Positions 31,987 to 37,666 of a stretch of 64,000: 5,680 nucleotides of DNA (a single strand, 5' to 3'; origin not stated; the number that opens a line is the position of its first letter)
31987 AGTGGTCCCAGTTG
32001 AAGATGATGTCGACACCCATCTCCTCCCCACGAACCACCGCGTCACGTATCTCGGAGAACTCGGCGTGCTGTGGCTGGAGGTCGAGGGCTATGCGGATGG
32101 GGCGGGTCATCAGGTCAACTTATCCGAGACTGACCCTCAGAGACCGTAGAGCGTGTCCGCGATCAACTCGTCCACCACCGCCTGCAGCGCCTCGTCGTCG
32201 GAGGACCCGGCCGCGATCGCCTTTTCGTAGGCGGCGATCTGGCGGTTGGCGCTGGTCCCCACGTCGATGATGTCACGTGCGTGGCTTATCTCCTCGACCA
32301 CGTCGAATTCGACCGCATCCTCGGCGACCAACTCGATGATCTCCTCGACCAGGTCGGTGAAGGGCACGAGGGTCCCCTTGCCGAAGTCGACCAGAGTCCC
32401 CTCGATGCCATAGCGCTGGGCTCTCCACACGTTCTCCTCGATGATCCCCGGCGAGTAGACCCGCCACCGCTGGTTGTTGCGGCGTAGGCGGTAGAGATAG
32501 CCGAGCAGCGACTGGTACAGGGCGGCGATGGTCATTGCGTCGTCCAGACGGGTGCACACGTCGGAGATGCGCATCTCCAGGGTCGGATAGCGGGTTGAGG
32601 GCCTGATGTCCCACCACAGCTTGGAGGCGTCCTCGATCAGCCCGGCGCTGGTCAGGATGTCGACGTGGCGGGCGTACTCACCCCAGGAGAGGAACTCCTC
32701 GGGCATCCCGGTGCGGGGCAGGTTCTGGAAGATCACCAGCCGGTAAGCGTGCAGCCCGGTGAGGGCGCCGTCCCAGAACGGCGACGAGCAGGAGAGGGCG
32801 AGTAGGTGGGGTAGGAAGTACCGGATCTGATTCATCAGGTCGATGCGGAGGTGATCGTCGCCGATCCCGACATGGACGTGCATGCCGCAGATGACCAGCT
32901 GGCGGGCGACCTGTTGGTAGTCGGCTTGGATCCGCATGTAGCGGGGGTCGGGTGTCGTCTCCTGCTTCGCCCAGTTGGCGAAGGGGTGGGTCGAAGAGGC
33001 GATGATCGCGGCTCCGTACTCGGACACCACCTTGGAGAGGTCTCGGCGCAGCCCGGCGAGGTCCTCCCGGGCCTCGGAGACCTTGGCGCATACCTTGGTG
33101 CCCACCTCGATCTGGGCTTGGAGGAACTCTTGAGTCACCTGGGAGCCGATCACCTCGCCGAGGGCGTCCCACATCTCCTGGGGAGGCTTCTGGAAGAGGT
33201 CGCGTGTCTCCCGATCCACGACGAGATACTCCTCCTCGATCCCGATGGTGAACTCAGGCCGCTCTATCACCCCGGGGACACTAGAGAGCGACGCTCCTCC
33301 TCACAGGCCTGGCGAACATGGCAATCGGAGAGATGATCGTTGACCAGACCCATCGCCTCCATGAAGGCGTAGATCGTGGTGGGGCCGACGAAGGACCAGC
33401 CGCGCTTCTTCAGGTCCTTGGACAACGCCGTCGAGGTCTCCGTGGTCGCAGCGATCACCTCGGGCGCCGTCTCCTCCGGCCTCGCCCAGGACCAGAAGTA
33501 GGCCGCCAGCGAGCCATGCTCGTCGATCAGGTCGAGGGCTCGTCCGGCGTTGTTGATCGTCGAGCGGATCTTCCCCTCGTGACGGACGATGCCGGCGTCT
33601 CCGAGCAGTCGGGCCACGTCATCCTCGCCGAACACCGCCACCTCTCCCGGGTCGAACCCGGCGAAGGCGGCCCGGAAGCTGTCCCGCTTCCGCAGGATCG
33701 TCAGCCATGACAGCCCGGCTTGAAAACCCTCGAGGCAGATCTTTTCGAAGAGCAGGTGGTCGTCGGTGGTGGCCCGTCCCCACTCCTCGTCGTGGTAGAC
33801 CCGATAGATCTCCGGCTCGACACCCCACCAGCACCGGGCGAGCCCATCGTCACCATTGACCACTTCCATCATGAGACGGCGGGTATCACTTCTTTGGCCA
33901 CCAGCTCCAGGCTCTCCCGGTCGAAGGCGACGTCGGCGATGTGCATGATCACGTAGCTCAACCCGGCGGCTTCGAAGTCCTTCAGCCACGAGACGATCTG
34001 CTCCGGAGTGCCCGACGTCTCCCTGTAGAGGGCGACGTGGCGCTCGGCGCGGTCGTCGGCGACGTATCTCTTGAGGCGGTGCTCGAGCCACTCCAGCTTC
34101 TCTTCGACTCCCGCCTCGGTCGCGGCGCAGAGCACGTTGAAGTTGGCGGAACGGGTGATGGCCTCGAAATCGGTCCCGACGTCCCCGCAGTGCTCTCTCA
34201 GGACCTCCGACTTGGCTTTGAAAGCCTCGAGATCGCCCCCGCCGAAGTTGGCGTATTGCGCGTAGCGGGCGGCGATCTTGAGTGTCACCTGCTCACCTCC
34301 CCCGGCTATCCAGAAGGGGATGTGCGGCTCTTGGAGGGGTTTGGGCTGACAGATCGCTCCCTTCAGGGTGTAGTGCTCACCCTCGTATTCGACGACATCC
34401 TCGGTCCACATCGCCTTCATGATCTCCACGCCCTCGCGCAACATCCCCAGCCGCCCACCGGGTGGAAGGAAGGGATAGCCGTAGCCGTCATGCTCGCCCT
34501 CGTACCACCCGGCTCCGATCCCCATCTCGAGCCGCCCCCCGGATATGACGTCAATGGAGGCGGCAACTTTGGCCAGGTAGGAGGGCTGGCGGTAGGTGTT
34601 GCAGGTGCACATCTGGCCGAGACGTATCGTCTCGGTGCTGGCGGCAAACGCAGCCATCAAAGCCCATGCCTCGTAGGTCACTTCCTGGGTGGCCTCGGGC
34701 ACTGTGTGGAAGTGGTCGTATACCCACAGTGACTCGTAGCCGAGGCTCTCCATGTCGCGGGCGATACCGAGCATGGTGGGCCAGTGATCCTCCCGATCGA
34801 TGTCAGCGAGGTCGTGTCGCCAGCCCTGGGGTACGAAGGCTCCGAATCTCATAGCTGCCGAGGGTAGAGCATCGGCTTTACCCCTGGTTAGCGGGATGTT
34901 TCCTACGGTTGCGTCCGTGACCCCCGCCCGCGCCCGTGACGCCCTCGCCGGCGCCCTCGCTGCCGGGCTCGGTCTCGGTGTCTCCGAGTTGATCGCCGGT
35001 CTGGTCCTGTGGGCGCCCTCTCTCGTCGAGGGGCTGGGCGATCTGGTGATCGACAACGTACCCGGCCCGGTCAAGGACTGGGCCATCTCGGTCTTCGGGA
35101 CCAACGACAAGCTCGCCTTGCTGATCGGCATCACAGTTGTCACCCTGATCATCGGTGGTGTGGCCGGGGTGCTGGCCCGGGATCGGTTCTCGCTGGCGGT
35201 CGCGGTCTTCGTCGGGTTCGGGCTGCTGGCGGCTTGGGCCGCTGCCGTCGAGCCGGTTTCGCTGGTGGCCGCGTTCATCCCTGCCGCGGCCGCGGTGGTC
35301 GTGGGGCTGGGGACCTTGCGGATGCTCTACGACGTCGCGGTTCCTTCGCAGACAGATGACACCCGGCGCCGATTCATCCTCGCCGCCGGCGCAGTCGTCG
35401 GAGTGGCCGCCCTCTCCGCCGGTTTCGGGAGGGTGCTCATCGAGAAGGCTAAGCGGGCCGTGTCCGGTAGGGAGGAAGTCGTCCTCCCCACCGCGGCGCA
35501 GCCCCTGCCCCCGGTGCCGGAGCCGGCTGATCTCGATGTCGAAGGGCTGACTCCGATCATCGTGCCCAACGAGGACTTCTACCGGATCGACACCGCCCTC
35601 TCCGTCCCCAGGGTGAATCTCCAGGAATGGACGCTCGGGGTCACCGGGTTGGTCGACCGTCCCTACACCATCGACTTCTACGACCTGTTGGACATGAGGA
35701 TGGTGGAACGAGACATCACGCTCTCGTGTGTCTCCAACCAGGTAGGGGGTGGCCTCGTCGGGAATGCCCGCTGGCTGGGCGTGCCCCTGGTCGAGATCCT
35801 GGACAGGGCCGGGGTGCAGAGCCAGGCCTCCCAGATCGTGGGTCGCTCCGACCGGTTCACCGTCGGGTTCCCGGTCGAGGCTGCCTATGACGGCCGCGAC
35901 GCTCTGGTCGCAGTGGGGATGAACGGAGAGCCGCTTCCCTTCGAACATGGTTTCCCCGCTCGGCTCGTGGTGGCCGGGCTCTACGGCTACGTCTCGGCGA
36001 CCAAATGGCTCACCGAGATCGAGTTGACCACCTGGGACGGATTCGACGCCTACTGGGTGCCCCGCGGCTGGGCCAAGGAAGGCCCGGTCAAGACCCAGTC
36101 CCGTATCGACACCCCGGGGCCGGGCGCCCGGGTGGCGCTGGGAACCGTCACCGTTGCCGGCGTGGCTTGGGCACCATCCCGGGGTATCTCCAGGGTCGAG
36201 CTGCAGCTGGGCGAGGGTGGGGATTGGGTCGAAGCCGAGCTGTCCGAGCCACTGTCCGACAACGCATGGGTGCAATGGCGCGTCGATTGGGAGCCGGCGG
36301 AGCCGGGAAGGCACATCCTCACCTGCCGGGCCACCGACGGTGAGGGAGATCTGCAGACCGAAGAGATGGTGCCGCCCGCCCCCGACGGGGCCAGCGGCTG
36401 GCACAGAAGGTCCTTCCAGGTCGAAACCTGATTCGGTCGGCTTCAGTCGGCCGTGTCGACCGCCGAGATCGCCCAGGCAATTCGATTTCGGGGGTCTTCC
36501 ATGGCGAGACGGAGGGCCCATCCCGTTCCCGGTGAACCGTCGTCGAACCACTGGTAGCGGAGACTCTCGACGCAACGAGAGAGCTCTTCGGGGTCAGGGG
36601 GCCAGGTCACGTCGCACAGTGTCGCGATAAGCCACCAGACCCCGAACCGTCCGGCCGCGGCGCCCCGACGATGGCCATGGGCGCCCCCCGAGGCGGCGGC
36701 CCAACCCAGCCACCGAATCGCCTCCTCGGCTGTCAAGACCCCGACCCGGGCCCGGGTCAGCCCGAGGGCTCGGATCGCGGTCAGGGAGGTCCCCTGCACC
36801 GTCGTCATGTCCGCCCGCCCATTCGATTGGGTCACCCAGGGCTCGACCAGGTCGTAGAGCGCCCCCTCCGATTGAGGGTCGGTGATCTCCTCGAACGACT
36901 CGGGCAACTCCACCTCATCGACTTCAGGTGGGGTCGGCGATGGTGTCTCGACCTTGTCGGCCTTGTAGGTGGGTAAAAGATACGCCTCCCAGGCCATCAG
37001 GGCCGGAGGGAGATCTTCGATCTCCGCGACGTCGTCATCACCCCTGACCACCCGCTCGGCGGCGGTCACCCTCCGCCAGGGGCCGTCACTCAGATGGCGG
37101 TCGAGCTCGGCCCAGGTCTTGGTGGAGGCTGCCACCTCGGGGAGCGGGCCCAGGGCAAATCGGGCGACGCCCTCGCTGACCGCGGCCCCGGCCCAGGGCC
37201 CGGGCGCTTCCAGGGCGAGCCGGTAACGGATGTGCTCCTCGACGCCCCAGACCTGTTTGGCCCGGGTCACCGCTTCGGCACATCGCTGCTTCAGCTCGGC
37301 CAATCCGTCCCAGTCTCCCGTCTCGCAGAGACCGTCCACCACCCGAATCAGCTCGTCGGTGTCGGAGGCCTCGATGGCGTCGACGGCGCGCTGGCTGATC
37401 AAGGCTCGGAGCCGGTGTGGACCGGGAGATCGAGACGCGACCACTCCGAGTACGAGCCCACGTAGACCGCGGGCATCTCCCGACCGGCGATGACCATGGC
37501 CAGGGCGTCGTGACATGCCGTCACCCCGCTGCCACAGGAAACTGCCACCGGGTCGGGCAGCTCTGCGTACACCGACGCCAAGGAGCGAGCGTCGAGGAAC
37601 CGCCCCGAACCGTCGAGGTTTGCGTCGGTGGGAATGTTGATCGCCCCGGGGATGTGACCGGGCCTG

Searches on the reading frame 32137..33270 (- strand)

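Call 57: search_protein_families(library=pfam, proteins=[window:32137-33270:-], max_evalue=0.00001)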
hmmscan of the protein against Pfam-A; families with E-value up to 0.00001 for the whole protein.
window:32137-33270:- (377 aa): 1 family
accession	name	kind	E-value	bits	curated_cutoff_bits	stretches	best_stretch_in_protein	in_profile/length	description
PF04107.18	GCS2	-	1.1e-54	186.3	21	1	10-288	2-290/291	Glutamate-cysteine ligase family 2(GCS2)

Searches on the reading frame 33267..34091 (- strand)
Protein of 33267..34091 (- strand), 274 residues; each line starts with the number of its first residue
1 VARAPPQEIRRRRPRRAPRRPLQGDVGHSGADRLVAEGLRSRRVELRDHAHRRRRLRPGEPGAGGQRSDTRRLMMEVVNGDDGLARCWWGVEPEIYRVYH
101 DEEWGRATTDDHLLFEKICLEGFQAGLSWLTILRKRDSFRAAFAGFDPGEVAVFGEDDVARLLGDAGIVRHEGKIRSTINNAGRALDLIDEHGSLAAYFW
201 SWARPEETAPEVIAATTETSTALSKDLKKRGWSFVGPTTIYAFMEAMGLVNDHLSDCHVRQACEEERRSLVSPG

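Call 57: search_protein_families(library=pfam, proteins=[window:33267-34091:-], max_evalue=0.00001)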
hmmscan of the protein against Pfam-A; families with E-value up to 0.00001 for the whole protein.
window:33267-34091:- (274 aa): 1 family
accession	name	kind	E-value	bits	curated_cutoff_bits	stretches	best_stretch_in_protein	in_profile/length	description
PF03352.18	Adenine_glyco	-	2e-67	226.9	25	1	90-259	2-175/177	Methyladenine glycosylase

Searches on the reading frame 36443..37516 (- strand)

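Call 57: search_protein_families(library=pfam, proteins=[window:36443-37516:-], max_evalue=0.00001)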
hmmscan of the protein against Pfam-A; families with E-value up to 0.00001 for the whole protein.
window:36443-37516:- (357 aa): 1 family
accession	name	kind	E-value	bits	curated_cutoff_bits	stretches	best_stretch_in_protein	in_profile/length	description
PF19681.4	DUF6183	-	7.2e-08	32.5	26.6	1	167-325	144-326/360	Family of unknown function (DUF6183)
